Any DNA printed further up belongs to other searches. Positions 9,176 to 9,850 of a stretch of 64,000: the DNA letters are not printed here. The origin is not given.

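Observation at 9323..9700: Phage-encoded histone-fold protein with the archaeal-histone AGRKT-L-KAEDL signature, fused to a Cys-rich zinc module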

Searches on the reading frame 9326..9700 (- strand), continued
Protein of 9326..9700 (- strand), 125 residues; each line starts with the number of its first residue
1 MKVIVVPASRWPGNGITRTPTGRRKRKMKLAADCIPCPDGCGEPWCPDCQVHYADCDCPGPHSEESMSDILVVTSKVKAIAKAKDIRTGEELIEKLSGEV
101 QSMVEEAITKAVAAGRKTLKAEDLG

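Call 42: search_protein_representatives(alignment_id=A1)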
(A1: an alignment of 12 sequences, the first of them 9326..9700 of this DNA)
Query: 12 sequences, 102 profile positions. Proteins with E-value up to 0.001 (for the whole library): 871; up to 1e-10: 53; up to 1e-30: 1. The best 150 are listed.
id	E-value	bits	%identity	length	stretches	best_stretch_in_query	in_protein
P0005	1.2e-48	179.8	-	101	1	3-101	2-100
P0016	2.5e-30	121.0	-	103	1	3-101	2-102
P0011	3.2e-28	114.2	-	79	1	28-102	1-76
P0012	1.3e-21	93.0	-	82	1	2-44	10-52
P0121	3.9e-19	85.0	-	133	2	45-101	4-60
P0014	3.1e-17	78.9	-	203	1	1-43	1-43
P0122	1.4e-15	73.6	-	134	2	42-101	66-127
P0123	1.8e-15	73.2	-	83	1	42-101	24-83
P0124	2.6e-15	72.8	-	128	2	44-101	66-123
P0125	1.2e-14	70.7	-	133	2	43-101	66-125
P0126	1.4e-14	70.4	-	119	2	48-101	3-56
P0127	1.6e-14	70.2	-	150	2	43-101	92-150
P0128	3.0e-14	69.3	-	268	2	45-101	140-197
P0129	4.7e-14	68.7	-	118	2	45-101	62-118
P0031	6.3e-14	68.3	-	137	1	4-86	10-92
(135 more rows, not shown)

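Call 46: fold_search(model_id=the predicted structure, library=pdb)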
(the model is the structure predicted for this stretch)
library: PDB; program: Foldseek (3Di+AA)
matches with E <= 10: 1042; with E <= 0.001: 0
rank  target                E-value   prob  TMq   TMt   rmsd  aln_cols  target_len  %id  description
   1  9qt0_A                5.2e-03  1.00  0.39  0.77   1.9        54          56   28  DNA-binding bacterial histone HLp from Leptospira perolatii (released 2025-12-24)
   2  9ezz_B                5.5e-03  1.00  0.41  0.76   2.2        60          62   38  Bacterial histone protein HBb from Bdellovibrio bacteriovorus bound to DNA (released 2024-06-26)
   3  9f2c_A                7.7e-03  1.00  0.38  0.76   1.8        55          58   42  Archaeal histone protein HTkC from Thermococcus kodakarensis (released 2024-10-02)
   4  9qt1_A                9.4e-03  1.00  0.39  0.77   1.9        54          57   28  Bacterial histone HLp from Leptospira perolatii bound to DNA (released 2025-12-24)
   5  8fvx                  1.0e-02  1.00  0.41  0.77   1.7        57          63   40  Histone from Bdellovibrio bacteriovorus (released 2023-08-30)
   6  9f2c_B                1.2e-02  1.00  0.38  0.76   2.0        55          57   44  Archaeal histone protein HTkC from Thermococcus kodakarensis (released 2024-10-02)
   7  9ezz_A                1.7e-02  1.00  0.41  0.80   1.7        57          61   40  Bacterial histone protein HBb from Bdellovibrio bacteriovorus bound to DNA (released 2024-06-26)
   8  9f0e_A                2.2e-02  1.00  0.41  0.81   1.7        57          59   40  Bacterial histone protein HBb from Bdellovibrio bacteriovorus bound to DNA (released 2024-06-26)
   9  3nqj_B                3.1e-02  1.00  0.31  0.48   3.5        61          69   23  Crystal structure of (CENP-A/H4)2 heterotetramer (released 2010-08-25)
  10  4kud_A                3.7e-02  1.00  0.33  0.41   3.1        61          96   24  Crystal structure of N-terminal acetylated Sir3 BAH domain D205N mutant in complex with yeast nucleosome core particle (released 2013-08-07)
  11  7z0o_A                4.6e-02  0.98  0.31  0.38   4.7        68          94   25  Structure of transcription factor UAF in complex with TBP and 35S rRNA promoter DNA (released 2022-04-27)
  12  3ayw_A                5.2e-02  0.99  0.34  0.41   4.8        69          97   22  Crystal Structure of Human Nucleosome Core Particle Containing H3K56Q mutation (released 2011-09-21)
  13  8cmp                  5.9e-02  1.00  0.40  0.81   1.7        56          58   41  DNA-binding bacterial histone protein HBB from Bdellovibrio bacteriovorus (released 2024-03-06)
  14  8oo7_N                5.9e-02  0.99  0.32  0.48   3.6        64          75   22  CryoEM Structure INO80core Hexasome complex composite model state1 (released 2023-07-26)
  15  4h9s_C                5.9e-02  0.99  0.28  0.41   3.5        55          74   22  Complex structure 6 of DAXX/H3.3(sub7)/H4 (released 2012-10-17)
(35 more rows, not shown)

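Call 52: predict_structure(alignment_id=A4)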
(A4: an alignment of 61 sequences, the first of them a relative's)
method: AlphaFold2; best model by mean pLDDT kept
length: 49 residues; sequences in the alignment: 61
mean_pLDDT: 75.5   pTM: 0.50
mean pLDDT of the five models: 75.5, 74.9, 74.7, 74.4, 74.4
residues with pLDDT >= 90: 13; 70-90: 19; 50-70: 14; < 50: 3
segments of 3 or more residues with pLDDT < 50: none
pLDDT, mean of each block of 10 residues (from residue 1): 67 91 90 76 52
secondary structure, 60 per line:
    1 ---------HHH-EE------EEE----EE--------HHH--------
elements in order: E22-24

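Call 54: search_protein_families(library=ncbifam, proteins=[window:9326-9700:-, P0034, P0059, P0026, P0060, P0119], max_evalue=0.1)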
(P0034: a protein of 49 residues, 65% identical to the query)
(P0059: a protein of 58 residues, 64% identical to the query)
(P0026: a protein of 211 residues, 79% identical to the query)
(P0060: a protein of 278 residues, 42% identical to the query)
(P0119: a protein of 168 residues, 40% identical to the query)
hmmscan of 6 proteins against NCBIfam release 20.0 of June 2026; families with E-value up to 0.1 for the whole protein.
window:9326-9700:- (125 aa): 1 family
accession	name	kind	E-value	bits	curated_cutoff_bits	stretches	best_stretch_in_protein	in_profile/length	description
NF043032.1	archaea_histone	superfamily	0.028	14.8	50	1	90-123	23-56/60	histone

P0034 (49 aa): 0 families

P0059 (58 aa): 0 families

P0026 (211 aa): 0 families

P0060 (278 aa): 0 families

P0119 (168 aa): 0 families

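Call 55: find_encoding_contigs(protein=P0007, flank=5000, max_places=2)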
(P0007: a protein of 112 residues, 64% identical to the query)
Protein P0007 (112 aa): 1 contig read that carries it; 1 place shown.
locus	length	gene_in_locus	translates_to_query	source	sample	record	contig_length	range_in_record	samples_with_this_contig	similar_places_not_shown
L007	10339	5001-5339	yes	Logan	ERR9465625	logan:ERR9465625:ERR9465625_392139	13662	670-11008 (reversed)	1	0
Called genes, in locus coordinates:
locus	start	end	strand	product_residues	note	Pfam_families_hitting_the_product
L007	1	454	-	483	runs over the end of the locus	PF04851:ResIII (faint), PF00176:SNF2-rel_dom, PF00271:Helicase_C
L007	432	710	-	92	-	-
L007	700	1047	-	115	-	PF00072:Response_reg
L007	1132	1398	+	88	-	-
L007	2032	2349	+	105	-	-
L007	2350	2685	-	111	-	-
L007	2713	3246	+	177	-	-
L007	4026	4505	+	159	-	-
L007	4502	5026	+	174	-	-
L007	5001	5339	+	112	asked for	-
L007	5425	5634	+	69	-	-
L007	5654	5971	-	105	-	-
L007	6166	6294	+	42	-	-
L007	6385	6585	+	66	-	-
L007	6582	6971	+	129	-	-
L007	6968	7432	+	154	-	-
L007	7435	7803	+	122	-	-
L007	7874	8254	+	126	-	-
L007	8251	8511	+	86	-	-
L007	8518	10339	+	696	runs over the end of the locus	PF13589:HATPase_c_3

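Call 56: find_encoding_contigs(protein=P0021, flank=5000, max_places=2)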
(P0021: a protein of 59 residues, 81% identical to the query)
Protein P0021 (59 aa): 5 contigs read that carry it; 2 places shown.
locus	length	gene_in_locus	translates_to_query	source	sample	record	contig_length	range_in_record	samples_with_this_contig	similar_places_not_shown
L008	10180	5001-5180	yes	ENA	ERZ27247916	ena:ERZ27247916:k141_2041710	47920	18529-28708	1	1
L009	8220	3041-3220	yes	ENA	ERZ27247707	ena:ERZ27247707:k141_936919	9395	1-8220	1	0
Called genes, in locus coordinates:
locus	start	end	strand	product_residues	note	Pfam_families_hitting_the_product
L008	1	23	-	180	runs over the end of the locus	PF13091:PLDc_2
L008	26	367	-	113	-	-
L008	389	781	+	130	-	-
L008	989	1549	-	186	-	-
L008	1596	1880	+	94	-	-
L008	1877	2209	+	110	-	-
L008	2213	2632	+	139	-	-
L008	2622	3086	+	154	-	-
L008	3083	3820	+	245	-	PF10544:T5orf172 (weak), PF13455:MUG113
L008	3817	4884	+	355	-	PF00092:VWA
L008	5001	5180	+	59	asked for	-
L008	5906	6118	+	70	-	-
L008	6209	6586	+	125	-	-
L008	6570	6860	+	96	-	-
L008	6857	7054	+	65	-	-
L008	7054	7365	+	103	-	-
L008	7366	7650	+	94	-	-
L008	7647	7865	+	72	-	-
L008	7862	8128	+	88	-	-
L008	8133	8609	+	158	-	PF25185:Tad3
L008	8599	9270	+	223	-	PF24746:DUF7694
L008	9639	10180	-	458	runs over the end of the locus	PF13298:LigD_N, PF01068:DNA_ligase_A_M, PF09414:RNA_ligase (weak), PF14743:DNA_ligase_OB_2 (weak)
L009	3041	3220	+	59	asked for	-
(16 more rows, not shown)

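Call 57: find_encoding_contigs(protein=P0028, flank=5000, max_places=2)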
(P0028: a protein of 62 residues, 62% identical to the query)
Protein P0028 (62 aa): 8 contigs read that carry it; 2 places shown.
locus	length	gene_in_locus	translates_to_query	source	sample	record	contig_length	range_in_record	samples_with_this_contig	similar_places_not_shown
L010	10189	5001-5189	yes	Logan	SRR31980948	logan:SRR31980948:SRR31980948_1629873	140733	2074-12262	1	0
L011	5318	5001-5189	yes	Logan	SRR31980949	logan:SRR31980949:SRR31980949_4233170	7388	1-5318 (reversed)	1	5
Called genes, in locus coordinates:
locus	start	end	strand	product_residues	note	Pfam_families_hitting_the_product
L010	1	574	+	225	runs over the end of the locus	-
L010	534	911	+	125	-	-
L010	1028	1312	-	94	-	-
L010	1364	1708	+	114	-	-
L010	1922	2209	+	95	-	-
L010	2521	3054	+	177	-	-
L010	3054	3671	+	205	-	-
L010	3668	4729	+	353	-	PF00092:VWA, PF13519:VWA_2 (faint), PF25106:VWA_4 (weak)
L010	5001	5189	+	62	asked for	-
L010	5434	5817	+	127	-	-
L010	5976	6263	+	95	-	-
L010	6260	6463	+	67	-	-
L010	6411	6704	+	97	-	-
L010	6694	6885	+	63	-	-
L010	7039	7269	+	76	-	-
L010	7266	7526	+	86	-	-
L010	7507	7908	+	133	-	-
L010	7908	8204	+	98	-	-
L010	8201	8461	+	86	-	-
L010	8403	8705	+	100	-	-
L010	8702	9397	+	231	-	PF25185:Tad3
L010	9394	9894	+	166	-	PF24746:DUF7694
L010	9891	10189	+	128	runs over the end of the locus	-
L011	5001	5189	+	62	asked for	-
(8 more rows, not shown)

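Call 67: find_encoding_contigs(protein=P0001, flank=3000, max_places=2)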
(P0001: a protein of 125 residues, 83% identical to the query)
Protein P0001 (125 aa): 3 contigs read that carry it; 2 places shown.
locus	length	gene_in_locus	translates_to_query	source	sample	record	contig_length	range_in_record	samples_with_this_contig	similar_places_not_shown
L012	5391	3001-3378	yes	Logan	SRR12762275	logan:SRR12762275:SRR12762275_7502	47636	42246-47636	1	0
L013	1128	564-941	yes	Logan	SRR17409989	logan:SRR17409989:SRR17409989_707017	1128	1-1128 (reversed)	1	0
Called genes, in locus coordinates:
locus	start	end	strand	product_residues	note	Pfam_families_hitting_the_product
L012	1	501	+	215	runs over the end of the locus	PF18406:DUF1281_C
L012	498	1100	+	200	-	PF00383:dCMP_cyt_deam_1, PF14437:MafB19-deam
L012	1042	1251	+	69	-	-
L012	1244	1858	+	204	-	-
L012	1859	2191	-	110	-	-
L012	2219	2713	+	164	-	-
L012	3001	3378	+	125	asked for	-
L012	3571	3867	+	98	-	-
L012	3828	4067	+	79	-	-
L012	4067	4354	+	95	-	-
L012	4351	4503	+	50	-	-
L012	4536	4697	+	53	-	-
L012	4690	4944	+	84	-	-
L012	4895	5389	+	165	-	?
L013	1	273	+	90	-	?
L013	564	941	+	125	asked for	-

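Call 68: find_encoding_contigs(protein=P0003, flank=3000, max_places=2)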
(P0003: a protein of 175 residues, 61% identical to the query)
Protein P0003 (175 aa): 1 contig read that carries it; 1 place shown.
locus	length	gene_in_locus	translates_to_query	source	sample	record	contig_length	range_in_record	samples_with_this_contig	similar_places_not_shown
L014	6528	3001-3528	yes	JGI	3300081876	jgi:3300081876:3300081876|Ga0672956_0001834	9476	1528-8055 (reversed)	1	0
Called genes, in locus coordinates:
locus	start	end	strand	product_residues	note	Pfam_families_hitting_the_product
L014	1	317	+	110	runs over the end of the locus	-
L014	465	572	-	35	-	-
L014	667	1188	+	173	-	-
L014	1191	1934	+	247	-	PF10544:T5orf172, PF13455:MUG113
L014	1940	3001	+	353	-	PF00092:VWA, PF13519:VWA_2 (faint), PF25106:VWA_4 (weak)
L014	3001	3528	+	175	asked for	-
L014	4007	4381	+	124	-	-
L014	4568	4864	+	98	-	-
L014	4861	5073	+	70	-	-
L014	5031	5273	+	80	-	-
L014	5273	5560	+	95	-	-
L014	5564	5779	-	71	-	-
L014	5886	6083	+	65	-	-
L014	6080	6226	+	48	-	-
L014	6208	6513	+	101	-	-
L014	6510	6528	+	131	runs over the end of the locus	-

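Call 71: fold_search(model_id=the predicted structure, library=pdb)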
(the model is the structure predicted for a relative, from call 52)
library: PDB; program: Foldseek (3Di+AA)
matches with E <= 10: 0; with E <= 0.001: 0
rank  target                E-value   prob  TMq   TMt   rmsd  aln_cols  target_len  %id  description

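Call 73: get_annotated_region(hit=H1, flank=2500)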
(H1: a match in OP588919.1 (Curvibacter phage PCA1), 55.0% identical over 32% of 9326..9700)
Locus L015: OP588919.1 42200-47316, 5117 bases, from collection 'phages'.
description: Curvibacter phage PCA1, partial genome.
organism: Curvibacter phage PCA1 (NCBI taxid 2995628)
taxonomy: Viruses; Duplodnaviria; Heunggongvirae; Uroviricota; Caudoviricetes
host: Curvibacter sp. AEP1.3; source: Bioturm lake, Kiel University; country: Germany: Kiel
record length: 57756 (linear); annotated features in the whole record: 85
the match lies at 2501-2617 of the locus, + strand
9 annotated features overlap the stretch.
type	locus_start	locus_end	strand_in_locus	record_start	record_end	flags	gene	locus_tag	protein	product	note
CDS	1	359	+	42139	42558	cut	-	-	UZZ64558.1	hypothetical protein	-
CDS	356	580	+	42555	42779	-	-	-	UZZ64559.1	hypothetical protein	-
CDS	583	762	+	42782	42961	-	-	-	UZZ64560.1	hypothetical protein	-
CDS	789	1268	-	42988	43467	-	-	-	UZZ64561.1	transcriptional repressor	-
CDS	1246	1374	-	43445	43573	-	-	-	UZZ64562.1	hypothetical protein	-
CDS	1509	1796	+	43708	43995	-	-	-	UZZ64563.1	hypothetical protein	-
CDS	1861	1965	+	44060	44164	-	-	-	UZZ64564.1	hypothetical protein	-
CDS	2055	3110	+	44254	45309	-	-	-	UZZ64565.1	DNA methyltransferase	-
CDS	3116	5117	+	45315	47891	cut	-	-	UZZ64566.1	DNA primase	-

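Call 79: find_related_loci(query=A1, collection=viral_contigs, flank=3000)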
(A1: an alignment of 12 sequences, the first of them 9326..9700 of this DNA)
Query A1 (125 aa) in viral_contigs; peptide patterns used: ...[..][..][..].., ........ (x = any residue, [..] = any of these).
66 stretches matched a pattern; 44 encode a relative of the query (tblastn E <= 1e-3); 44 distinct loci.
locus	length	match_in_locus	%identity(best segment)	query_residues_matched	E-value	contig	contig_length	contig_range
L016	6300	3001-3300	97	26-125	3e-62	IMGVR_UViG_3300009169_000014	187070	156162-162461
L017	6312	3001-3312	62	24-124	2e-41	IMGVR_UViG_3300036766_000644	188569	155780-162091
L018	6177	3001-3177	75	67-125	1e-22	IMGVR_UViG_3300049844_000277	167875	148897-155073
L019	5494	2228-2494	39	27-117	3e-14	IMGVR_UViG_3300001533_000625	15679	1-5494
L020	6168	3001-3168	54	9-65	6e-14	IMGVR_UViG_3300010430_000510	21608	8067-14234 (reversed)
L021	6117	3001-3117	65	25-64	3e-13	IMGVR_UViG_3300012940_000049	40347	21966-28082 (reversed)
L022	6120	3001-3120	66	24-64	5e-13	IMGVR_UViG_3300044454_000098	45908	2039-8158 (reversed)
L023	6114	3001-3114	62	27-65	7e-13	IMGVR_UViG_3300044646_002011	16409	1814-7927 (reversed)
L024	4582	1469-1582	62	27-65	6e-13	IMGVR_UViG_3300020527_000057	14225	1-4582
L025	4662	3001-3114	62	27-65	6e-13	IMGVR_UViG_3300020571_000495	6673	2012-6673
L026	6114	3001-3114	62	27-65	2e-12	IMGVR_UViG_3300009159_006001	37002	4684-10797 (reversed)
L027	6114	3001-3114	62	27-65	2e-12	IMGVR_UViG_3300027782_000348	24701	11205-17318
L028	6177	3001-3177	48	12-67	3e-12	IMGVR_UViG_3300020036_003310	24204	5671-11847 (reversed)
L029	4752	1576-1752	48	12-67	3e-12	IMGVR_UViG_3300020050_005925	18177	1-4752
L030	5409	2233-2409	48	12-67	3e-12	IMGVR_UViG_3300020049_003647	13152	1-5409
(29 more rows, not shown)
